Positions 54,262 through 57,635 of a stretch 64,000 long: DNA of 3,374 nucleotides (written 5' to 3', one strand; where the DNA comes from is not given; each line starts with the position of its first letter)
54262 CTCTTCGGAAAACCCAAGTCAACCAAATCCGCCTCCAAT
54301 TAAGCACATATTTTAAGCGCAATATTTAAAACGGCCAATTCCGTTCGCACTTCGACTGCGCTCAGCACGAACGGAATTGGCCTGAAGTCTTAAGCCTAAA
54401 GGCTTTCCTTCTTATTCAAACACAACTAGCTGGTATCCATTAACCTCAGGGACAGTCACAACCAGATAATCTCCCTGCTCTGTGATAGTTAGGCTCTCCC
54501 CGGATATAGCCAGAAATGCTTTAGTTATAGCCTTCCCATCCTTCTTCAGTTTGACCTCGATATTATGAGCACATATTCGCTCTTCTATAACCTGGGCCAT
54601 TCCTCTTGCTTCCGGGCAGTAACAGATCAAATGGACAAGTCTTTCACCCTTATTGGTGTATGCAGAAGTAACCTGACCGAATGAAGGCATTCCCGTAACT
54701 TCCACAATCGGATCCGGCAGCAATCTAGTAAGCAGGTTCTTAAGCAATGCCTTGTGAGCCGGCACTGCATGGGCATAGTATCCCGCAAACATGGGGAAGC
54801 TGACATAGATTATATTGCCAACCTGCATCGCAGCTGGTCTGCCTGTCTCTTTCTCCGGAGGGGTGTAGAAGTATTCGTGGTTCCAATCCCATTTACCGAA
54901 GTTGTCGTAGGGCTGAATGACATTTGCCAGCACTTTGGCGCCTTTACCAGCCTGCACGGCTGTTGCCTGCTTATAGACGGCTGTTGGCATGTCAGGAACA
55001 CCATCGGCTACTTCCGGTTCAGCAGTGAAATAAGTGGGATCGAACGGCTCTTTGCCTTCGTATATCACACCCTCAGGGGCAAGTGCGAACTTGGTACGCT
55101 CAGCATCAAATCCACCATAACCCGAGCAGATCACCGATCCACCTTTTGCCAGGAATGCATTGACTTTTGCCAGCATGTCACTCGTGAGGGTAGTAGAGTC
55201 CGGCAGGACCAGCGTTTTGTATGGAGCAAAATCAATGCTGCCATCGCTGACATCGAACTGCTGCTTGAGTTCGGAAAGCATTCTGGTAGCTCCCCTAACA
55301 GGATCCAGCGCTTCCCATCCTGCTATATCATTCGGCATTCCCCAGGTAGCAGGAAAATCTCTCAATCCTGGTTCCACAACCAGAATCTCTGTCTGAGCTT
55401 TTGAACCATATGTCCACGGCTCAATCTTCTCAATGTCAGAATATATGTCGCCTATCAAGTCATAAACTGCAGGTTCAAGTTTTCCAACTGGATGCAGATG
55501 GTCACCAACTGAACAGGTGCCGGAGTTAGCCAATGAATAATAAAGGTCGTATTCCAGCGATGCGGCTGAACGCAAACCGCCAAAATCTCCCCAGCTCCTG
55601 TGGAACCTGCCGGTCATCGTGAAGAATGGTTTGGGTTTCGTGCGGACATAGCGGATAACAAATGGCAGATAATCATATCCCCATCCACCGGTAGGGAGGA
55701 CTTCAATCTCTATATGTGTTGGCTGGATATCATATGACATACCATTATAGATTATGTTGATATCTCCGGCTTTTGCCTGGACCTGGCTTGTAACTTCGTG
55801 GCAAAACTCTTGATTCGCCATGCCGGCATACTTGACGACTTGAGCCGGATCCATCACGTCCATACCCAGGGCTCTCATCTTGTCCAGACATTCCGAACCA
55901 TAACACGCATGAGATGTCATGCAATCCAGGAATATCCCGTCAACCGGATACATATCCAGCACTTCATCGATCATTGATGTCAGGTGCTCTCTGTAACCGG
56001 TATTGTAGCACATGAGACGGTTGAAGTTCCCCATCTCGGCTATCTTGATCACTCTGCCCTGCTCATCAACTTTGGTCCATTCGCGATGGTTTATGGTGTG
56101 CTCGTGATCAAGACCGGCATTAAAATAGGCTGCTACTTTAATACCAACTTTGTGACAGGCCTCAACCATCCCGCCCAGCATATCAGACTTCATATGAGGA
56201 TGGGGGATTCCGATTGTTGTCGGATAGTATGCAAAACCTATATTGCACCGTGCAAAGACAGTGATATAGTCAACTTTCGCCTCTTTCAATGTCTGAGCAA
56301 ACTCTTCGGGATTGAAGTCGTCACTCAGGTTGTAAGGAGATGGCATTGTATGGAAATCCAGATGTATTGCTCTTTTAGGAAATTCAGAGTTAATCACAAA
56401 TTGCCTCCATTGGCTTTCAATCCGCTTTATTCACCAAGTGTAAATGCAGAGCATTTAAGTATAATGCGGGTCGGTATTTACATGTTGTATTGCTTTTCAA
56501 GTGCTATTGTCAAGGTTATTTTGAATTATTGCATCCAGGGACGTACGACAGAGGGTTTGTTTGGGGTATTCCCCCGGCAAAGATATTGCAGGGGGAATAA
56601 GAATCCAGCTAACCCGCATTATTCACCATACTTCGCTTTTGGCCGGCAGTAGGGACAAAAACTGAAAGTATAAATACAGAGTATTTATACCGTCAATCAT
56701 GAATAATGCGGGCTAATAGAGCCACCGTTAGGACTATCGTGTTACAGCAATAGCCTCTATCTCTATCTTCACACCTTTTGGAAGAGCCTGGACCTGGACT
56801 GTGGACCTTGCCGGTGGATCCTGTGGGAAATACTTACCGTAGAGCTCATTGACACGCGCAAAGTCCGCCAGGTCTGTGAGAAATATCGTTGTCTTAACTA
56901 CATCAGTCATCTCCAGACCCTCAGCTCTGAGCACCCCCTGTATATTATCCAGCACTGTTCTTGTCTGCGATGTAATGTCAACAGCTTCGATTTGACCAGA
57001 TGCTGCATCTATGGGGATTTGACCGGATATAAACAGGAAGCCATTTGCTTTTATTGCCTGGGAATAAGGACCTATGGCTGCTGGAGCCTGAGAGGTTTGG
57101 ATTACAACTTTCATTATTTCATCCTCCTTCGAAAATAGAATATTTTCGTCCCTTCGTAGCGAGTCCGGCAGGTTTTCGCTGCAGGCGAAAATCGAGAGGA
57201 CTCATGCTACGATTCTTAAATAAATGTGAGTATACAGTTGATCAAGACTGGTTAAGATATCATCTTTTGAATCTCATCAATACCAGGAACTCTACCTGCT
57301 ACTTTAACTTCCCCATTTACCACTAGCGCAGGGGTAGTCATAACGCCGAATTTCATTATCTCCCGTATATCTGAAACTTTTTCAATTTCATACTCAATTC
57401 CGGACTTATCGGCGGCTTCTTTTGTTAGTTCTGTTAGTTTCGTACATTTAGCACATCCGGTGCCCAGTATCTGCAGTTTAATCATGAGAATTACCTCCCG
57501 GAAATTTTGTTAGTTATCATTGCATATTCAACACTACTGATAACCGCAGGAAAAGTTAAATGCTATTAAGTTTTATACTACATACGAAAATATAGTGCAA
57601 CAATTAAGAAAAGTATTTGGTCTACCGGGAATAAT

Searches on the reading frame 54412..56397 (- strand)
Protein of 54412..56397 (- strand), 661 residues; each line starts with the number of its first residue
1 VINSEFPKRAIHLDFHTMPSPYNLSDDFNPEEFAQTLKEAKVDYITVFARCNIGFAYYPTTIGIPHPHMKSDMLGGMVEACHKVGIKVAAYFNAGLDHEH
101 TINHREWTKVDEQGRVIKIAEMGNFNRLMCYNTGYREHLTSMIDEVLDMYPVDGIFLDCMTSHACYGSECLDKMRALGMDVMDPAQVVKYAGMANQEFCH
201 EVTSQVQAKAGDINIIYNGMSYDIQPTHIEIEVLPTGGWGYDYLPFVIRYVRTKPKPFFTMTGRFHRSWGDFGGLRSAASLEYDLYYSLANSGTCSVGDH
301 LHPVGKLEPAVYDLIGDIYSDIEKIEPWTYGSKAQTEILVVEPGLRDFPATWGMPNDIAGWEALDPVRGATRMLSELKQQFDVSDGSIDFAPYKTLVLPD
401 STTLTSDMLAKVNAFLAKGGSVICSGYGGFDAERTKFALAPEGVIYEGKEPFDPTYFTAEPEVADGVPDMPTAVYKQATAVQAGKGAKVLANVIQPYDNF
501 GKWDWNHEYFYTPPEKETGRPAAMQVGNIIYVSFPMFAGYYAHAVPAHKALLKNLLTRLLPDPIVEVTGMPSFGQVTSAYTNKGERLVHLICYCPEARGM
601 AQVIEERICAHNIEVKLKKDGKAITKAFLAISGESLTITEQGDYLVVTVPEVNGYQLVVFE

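Call 35: find_related_loci(query=window:54412-56397:-, collection=genome_contigs, flank=10000)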
Query window:54412-56397:- (661 aa) in genome_contigs; peptide patterns used: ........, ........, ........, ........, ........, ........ (x = any residue, [..] = any of these).
47 stretches matched a pattern, but none encodes a relative of the query by tblastn (E <= 1e-3).

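Call 44: search_protein_families(library=pfam, proteins=[window:54412-56397:-], max_evalue=0.00001)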
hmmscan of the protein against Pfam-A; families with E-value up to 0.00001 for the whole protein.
window:54412-56397:- (661 aa): 3 families
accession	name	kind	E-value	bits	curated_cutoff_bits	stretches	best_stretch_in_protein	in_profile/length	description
PF14871.12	GHL6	-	4.5e-32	111.5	35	1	30-158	2-131/132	Hypothetical glycosyl hydrolase 6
PF01120.23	Alpha_L_fucos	-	5.8e-09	36.3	25.2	1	25-188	91-239/345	Alpha-L-fucosidase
PF02638.21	GHL10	-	4.2e-07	29.8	27.9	1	71-171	69-175/311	Glycosyl hydrolase-like 10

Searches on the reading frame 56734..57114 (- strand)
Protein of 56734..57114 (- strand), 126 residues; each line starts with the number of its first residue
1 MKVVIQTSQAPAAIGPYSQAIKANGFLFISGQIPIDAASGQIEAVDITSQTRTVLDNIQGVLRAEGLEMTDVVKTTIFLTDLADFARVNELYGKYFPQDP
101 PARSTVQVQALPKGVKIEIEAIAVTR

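Call 13: find_encoding_contigs(protein=window:56734-57114:-, flank=10000, max_places=10)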
Protein window:56734-57114:- (126 aa): no gene with exactly this product is on record in the collection.

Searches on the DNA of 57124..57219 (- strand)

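Call 29: build_rna_model(alignment_id=A4, structure=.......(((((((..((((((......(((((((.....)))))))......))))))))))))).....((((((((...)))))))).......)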
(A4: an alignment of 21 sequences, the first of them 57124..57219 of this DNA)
Model R1 built from alignment A4 (21 sequences, 97 columns); structure: as given.
model positions 96; base pairs 28; branch points 1; effective number of sequences 0.95; information 0.596 bits per position. Calibrated on 0.2 Mb of random sequence (short: E-values are rough).
structure used (alignment columns):
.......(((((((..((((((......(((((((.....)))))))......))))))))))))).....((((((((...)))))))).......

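Call 30: search_with_rna_model(model_id=R1, sources=[window, L001, L002, L003, L004, L005, L006, L007, L008, L009, L010, L011, L012, L013, L014, L015, L017, L018, L019, L020, L021, L022, L023, L024, L025], max_evalue=10, make_alignment=true)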
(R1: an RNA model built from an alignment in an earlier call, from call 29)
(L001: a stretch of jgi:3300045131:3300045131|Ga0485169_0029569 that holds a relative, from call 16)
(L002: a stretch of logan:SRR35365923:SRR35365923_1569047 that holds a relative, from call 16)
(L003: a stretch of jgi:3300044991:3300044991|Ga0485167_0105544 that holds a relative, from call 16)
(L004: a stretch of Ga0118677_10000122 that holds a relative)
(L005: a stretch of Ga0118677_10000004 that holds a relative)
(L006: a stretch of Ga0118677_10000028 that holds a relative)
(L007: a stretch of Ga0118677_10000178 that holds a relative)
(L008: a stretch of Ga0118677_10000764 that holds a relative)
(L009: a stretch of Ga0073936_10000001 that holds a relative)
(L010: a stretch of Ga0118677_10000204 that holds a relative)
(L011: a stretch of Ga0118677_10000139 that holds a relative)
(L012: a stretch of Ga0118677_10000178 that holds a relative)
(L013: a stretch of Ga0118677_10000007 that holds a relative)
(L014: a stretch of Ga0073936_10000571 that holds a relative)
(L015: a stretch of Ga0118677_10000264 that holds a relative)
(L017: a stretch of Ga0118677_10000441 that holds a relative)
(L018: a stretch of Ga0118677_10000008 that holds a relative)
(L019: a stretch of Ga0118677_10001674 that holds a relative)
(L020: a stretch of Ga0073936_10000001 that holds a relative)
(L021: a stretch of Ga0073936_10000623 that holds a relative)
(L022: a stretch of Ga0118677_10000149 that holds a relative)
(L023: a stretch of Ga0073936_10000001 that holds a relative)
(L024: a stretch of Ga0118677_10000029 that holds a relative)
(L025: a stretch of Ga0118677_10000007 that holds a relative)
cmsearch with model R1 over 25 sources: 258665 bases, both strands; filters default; matches with E-value up to 10: 55.
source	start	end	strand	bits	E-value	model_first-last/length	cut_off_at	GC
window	27495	27590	-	124.3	3.5e-26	1-96/96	no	0.48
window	57124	57219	-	124.1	4e-26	1-96/96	no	0.47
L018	2055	2150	-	123.6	5e-26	1-96/96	no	0.47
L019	7517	7612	-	122.9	7.2e-26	1-96/96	no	0.47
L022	940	1035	-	122.9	7.3e-26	1-96/96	no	0.47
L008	5185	5280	+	122.3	1e-25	1-96/96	no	0.49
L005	3463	3558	+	121.6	1.5e-25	1-96/96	no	0.45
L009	1774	1869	+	120.9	2.1e-25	1-96/96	no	0.47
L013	4035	4130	-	120.9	2.1e-25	1-96/96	no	0.47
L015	1112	1207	-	120.9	2.1e-25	1-96/96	no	0.49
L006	12145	12240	-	119.5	4.6e-25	1-96/96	no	0.47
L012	6671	6766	+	118.6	7.2e-25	1-96/96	no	0.5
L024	8270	8365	+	118.3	8.4e-25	1-96/96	no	0.44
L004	489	584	-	118.3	8.6e-25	1-96/96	no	0.48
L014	348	443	+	117.7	1.2e-24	1-96/96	no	0.48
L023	1896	1991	-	116.7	2e-24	1-96/96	no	0.49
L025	2453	2548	+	116.7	2e-24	1-96/96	no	0.49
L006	11968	12063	-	111.7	2.8e-23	1-96/96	no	0.49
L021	2197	2292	+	109.9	7.4e-23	1-96/96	no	0.48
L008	2054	2149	+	109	1.2e-22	1-96/96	no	0.5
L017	3445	3540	+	107.1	3.4e-22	1-96/96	no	0.47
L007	4766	4860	+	106.8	4e-22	1-96/96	no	0.45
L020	8418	8513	+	102.2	4.5e-21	1-96/96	no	0.47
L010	2558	2653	-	101.9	5.2e-21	1-96/96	no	0.47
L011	1196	1291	-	100.2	1.3e-20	1-96/96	no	0.5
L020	7305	7400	+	81.1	3.5e-16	1-96/96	no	0.43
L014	331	413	-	37.4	4.4e-06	8-90/96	no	0.47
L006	11998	12080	+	33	4.6e-05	8-90/96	no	0.47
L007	3440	3487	-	30.9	0.00014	1-96/96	no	0.35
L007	4773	4831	-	29.5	0.0003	8-66/96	no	0.51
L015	1142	1200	+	28.5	0.0005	8-66/96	no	0.56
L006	12175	12233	+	27.4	0.00088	8-66/96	no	0.54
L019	7547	7605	+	27.3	0.00094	8-66/96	no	0.54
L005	3470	3528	-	27.1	0.001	8-66/96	no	0.53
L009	1781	1839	-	27.1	0.001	8-66/96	no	0.53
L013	4065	4123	+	27.1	0.001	8-66/96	no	0.53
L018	2085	2143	+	25.2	0.0028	8-66/96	no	0.54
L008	5192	5250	-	24.7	0.0038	8-66/96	no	0.56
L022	970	1028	+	24.7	0.0038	8-66/96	no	0.56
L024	8277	8335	-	24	0.0055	8-66/96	no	0.53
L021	2204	2262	-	21.9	0.017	8-66/96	no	0.53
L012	6678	6736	-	21.8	0.017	8-66/96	no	0.58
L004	519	577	+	21.4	0.021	8-66/96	no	0.54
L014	276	318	-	20.7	0.031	17-59/96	no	0.56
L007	4688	4738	+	20.4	0.037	12-62/96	no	0.59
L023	1926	1984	+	20.3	0.038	8-66/96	no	0.56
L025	2460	2518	-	20.3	0.038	8-66/96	no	0.56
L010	2588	2646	+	18.5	0.1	8-66/96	no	0.54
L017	3452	3510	-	18.3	0.11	8-66/96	no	0.53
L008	2070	2112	-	18.1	0.12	17-59/96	no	0.58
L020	7312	7370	-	15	0.66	8-66/96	no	0.51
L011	1233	1275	+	14.7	0.77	17-59/96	no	0.56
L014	2517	2620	-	11.1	5.2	1-96/96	no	0.47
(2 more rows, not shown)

Alignment A5: 55 matches aligned to the model, 126 columns, each read 5' to 3' on its own strand. Consensus structure (alignment columns), stored with it:
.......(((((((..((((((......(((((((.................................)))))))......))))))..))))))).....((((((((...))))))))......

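Call 85: search_with_rna_model(model_id=R1, source=window, filters=off, max_evalue=10)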
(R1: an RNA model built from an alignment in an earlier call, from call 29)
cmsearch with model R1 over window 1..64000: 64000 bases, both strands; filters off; matches with E-value up to 10: 11.
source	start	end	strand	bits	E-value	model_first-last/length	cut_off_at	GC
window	27495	27590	-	124.3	8.7e-27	1-96/96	no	0.48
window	57124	57219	-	124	1e-26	1-96/96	no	0.47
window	27525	27583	+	24.7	0.00094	8-66/96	no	0.56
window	57154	57212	+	24.7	0.00094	8-66/96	no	0.56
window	48965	49051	+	13.9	0.29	1-96/96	no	0.37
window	29553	29626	+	10.2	2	1-96/96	no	0.39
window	27501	27519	+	8.6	4.9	72-90/96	no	0.26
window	57130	57148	+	8.6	4.9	72-90/96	no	0.26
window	48952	49018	-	7.9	7.2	1-96/96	no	0.36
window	50219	50288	-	7.6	8.5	1-96/96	no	0.4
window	1120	1174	-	7.5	8.7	1-96/96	no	0.55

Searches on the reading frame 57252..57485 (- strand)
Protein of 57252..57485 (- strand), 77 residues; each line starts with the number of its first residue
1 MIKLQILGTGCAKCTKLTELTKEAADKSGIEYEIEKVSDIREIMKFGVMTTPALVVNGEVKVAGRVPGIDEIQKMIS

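Call 16: find_encoding_contigs(protein=window:57252-57485:-, flank=10000, max_places=10)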
Protein window:57252-57485:- (77 aa): 3 contigs read that carry it; 3 places shown.
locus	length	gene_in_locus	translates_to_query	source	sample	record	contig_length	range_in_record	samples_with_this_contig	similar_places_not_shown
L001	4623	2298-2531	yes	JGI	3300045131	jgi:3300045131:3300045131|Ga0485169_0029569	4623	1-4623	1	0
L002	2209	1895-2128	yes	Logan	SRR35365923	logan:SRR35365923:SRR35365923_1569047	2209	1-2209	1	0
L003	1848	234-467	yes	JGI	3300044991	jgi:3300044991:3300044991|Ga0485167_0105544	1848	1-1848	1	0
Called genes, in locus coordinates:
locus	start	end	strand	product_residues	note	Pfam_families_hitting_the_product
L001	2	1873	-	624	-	?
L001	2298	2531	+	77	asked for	PF13192:Thioredoxin_3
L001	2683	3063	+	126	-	PF01042:Ribonuc_L-PSP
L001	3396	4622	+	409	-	?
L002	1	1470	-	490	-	?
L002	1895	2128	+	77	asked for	PF13192:Thioredoxin_3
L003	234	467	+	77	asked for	PF13192:Thioredoxin_3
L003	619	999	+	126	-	PF01042:Ribonuc_L-PSP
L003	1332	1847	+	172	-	?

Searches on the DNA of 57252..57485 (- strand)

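Call 42: search_rna_families(sources=[L020, L021, L022, L023, L024, L001, L002], threshold=gathering)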
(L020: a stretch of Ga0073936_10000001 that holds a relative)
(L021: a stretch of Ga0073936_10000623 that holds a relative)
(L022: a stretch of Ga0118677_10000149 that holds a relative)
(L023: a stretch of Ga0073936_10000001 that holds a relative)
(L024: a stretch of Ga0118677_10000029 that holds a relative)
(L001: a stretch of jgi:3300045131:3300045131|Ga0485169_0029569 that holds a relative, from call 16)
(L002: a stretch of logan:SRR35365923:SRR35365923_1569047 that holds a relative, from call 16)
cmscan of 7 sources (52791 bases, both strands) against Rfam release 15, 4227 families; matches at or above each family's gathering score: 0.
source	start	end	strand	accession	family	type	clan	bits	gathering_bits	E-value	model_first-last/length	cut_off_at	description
